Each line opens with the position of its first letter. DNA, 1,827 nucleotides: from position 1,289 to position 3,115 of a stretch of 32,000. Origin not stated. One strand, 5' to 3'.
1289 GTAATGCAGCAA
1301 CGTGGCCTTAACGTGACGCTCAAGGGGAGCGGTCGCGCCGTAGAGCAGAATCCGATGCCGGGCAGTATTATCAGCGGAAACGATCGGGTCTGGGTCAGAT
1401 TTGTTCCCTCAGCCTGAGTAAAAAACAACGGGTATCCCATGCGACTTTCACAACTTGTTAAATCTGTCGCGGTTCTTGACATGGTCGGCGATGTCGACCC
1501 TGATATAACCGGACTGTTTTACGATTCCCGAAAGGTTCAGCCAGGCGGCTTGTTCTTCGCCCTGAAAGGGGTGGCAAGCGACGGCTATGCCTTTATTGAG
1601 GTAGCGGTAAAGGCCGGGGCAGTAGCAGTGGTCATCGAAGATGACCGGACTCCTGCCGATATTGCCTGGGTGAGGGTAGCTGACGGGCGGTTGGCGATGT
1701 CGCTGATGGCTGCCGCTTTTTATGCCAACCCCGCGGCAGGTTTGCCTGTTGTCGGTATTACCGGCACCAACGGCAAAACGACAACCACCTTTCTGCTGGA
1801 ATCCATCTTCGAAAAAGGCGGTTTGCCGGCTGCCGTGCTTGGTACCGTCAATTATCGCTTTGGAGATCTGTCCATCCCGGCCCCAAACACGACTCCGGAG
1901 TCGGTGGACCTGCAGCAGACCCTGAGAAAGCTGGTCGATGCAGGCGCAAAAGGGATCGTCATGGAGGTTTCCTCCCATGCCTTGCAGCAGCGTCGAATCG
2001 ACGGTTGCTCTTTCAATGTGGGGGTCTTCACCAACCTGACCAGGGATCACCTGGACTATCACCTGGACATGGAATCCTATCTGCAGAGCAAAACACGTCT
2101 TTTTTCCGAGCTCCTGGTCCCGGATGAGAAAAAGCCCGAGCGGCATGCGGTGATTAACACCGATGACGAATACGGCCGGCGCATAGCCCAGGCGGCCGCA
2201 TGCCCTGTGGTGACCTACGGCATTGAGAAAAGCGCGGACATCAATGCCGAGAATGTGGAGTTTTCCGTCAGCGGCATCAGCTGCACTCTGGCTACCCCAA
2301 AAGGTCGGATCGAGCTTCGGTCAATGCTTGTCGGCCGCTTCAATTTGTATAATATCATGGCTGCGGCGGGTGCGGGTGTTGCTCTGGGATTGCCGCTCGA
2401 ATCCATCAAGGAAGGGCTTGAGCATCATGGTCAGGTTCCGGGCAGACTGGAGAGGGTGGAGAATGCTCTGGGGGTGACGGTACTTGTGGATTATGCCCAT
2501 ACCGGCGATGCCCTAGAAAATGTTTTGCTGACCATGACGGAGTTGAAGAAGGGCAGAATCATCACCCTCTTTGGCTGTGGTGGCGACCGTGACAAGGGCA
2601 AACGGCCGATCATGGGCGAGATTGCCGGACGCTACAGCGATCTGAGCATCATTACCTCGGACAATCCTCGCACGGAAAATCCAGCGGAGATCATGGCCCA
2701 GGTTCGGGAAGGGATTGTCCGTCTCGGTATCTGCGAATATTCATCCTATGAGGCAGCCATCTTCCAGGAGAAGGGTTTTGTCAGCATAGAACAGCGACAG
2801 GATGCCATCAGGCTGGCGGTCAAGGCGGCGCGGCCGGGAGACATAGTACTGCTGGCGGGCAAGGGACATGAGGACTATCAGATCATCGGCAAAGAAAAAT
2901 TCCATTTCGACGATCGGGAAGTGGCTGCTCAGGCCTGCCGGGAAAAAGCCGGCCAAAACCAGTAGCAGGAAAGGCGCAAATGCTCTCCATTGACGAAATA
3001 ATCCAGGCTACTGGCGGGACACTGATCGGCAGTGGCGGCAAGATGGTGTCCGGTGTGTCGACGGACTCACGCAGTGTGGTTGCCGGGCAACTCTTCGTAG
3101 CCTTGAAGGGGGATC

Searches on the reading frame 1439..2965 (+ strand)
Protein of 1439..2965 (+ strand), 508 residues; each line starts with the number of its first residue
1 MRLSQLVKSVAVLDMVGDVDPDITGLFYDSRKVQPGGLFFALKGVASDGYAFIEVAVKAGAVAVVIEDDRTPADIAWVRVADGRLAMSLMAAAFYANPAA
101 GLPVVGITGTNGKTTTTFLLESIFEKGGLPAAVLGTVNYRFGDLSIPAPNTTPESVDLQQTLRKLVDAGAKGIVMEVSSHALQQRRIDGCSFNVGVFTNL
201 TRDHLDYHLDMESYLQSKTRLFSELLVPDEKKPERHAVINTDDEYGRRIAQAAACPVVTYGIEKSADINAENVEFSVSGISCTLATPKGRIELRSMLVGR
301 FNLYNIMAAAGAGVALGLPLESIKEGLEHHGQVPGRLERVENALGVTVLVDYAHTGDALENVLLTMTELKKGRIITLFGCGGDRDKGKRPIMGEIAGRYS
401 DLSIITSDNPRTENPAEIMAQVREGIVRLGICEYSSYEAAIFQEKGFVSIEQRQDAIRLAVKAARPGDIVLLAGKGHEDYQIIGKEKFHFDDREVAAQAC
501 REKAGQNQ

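Call 81: search_protein_families(library=pfam, proteins=[window:1439-2965:+], max_evalue=0.00001)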
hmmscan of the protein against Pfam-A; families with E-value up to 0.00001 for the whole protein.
window:1439-2965:+ (508 aa): 3 families
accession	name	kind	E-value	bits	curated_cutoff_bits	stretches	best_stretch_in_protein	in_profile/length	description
PF08245.18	Mur_ligase_M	-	1.4e-56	192.1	24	1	107-312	1-199/200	Mur ligase middle domain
PF02875.26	Mur_ligase_C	-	9.9e-31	107.7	28.4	1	335-476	1-127/127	Mur ligase, glutamate ligase domain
PF01225.30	Mur_ligase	-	1.9e-09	38.2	21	1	23-95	2-95/95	Mur ligase family, catalytic domain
